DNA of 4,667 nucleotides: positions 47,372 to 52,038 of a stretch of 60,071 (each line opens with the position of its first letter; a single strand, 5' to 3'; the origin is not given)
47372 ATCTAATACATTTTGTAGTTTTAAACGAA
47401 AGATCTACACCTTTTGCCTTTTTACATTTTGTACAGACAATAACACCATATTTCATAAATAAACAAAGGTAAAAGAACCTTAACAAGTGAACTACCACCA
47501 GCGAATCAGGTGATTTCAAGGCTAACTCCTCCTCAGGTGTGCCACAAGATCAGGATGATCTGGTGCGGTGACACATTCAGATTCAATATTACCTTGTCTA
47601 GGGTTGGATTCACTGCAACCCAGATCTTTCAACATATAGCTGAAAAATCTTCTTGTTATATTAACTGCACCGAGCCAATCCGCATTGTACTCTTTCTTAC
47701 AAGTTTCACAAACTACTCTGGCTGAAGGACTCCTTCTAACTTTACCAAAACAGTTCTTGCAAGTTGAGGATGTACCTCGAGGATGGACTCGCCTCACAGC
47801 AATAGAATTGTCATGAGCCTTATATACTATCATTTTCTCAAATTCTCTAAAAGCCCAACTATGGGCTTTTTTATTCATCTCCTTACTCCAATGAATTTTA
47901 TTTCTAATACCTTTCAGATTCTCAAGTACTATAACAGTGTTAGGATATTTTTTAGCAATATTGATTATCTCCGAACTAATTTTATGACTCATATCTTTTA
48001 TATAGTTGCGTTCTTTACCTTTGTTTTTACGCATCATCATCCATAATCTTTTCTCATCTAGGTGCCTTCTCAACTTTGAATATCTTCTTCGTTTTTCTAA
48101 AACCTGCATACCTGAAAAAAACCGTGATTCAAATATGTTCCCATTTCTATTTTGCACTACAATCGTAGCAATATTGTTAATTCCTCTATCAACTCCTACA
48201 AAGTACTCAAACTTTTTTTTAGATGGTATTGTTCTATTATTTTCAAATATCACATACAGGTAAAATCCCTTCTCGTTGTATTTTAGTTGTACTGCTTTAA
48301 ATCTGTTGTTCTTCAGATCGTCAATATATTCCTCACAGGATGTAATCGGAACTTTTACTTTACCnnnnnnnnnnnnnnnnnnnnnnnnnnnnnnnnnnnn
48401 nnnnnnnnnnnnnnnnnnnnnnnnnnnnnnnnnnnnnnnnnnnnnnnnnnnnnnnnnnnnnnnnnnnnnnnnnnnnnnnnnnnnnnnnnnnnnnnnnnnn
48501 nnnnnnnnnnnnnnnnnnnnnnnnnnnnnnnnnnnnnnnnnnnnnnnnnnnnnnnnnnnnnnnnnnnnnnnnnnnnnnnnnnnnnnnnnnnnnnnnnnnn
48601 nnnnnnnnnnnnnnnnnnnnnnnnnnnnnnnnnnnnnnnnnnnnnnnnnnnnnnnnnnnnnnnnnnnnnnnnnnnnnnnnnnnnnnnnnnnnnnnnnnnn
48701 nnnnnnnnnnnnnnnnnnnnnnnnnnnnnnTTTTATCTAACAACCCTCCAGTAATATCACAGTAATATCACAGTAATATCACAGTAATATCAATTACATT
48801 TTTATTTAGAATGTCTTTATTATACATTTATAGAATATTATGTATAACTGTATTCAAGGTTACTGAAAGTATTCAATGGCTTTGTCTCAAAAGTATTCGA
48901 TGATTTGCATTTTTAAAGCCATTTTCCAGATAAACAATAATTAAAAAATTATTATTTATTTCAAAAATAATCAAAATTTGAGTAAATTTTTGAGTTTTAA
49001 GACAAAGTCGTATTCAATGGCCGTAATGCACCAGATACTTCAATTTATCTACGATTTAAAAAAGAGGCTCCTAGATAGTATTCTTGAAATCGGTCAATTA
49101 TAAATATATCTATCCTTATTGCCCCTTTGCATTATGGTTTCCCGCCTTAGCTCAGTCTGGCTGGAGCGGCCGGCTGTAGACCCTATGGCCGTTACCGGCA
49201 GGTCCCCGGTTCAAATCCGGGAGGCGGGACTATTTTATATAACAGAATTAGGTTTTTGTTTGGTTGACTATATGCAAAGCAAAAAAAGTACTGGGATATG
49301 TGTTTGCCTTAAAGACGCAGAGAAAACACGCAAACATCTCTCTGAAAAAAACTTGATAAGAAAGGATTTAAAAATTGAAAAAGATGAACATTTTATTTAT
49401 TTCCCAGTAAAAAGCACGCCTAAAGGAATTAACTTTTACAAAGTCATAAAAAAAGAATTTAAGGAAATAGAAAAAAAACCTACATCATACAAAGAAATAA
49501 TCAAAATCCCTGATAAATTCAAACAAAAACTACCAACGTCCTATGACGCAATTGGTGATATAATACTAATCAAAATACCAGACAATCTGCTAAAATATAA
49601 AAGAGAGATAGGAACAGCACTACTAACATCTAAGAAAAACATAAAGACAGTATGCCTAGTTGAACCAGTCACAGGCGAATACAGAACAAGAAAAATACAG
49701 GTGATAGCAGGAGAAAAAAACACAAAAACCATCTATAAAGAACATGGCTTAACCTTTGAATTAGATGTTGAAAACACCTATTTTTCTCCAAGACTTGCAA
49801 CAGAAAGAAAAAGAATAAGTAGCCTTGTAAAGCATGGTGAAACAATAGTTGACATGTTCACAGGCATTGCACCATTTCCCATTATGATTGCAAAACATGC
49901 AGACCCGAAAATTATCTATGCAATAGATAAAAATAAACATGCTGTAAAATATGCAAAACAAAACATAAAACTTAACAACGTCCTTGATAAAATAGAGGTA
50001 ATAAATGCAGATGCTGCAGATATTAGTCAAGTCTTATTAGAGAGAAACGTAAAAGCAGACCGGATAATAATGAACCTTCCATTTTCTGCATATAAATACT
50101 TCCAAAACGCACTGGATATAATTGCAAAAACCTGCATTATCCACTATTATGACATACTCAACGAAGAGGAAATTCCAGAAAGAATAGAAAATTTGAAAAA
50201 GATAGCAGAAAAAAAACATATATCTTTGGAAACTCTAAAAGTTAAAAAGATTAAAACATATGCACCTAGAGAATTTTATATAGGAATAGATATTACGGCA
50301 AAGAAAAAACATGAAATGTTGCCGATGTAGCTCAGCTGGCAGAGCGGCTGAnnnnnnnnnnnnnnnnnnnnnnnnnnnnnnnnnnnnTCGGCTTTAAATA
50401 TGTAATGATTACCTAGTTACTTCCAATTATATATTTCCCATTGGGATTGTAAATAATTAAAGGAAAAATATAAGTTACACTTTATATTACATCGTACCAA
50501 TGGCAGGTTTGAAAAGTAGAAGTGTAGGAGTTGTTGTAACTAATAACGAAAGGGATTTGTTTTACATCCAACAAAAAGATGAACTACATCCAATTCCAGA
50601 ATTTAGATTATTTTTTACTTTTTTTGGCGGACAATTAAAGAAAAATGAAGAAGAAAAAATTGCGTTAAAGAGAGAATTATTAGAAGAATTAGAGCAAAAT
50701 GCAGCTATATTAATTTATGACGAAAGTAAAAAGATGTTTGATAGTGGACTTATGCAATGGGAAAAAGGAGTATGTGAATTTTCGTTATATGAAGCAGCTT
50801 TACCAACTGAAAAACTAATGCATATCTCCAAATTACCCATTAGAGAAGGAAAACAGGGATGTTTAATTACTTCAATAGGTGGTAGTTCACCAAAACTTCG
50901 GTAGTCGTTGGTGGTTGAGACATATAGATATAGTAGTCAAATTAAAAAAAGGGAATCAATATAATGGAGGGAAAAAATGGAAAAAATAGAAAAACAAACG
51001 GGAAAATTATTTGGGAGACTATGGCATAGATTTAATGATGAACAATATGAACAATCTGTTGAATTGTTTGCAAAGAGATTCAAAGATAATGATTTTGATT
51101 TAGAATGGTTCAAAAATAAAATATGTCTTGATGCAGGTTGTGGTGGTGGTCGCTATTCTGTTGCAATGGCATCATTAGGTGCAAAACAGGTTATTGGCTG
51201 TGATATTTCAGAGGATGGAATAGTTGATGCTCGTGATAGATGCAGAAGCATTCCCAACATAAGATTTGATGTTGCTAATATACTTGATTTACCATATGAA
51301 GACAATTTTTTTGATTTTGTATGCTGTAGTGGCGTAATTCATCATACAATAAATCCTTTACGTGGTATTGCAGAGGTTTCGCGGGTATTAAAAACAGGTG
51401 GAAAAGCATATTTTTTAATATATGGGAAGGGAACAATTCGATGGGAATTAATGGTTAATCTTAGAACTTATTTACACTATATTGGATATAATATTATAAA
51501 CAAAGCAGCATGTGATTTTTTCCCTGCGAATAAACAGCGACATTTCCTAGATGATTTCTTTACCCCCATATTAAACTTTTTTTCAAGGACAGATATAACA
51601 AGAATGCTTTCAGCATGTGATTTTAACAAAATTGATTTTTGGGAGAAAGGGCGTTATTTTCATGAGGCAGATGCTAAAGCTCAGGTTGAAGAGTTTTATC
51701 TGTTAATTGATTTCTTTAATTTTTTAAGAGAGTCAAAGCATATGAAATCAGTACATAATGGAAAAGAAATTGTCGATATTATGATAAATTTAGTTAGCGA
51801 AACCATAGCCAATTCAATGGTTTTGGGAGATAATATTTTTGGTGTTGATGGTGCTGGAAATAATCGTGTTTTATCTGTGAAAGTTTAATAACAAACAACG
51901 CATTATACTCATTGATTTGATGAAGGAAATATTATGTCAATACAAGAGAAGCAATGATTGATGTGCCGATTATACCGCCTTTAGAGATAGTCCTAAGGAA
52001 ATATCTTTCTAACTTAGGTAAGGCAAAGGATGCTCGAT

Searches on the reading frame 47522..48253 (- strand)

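Call 28: search_protein_families(library=pfam, proteins=[window:47522-48253:-], max_evalue=0.001)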
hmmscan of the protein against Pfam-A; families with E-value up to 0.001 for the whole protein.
window:47522-48253:- (243 aa): 3 families
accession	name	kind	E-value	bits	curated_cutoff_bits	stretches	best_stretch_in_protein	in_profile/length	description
PF07282.18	Cas12f1-like_TNB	-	1.5e-14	54.3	26.3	1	135-199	1-60/60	Cas12f1-like, TNB domain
PF18516.7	RuvC_1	-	3.9e-08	33.3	26.2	1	18-148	23-143/244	RuvC nuclease domain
PF01385.25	OrfB_IS605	-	4.3e-07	30.6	30.5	1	9-103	9-106/120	Probable transposase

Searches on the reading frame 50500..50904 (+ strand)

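Call 88: search_protein_families(library=pfam, proteins=[window:50500-50904:+], max_evalue=0.001)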
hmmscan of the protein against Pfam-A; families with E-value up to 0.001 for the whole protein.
window:50500-50904:+ (134 aa): 1 family
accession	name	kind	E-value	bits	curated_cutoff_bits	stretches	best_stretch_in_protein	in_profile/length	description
PF00293.34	NUDIX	-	9.4e-07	29.3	21.1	1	6-68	3-60/134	NUDIX domain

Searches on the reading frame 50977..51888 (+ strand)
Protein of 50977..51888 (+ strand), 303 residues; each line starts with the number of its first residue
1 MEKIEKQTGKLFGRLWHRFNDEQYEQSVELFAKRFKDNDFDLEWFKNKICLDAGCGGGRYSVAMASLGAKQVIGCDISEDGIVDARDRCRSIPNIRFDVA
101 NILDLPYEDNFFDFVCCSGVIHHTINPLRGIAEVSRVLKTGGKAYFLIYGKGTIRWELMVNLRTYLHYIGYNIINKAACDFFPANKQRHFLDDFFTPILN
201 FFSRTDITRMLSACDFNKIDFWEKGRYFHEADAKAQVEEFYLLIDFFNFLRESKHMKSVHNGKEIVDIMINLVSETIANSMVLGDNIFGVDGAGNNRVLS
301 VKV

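Call 28: search_protein_families(library=pfam, proteins=[window:50977-51888:+], max_evalue=0.001)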
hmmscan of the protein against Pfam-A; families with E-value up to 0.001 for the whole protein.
window:50977-51888:+ (303 aa): 10 families
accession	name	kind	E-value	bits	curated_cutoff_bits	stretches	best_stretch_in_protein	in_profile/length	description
PF08241.18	Methyltransf_11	-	2.7e-24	86.1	21.2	1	51-146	1-95/95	Methyltransferase domain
PF13649.12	Methyltransf_25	-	3e-21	76.4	27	1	51-142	2-97/97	Methyltransferase domain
PF13847.12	Methyltransf_31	-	1.6e-19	70.4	27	1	46-143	3-106/145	Methyltransferase domain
PF13489.12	Methyltransf_23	-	1.2e-14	54.8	27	1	45-218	21-161/164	Methyltransferase domain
PF08242.18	Methyltransf_12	-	3.4e-13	50.6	30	1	51-143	1-97/98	Methyltransferase domain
PF01209.24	Ubie_methyltran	-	4.5e-10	39.7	20.1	1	49-154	50-159/233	ubiE/COQ5 methyltransferase family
PF08003.17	Methyltransf_9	-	2e-07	30.7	23.8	1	45-143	114-214/315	Protein of unknown function (DUF1698)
PF06325.19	PrmA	-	1.9e-05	24.7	22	1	47-142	162-254/296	Ribosomal protein L11 methyltransferase (PrmA)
PF01728.25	FtsJ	-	4.5e-05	23.9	24.1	1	38-120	14-100/181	FtsJ-like methyltransferase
PF07021.18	MetW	-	4.5e-05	23.6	21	1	50-163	17-126/193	Methionine biosynthesis protein MetW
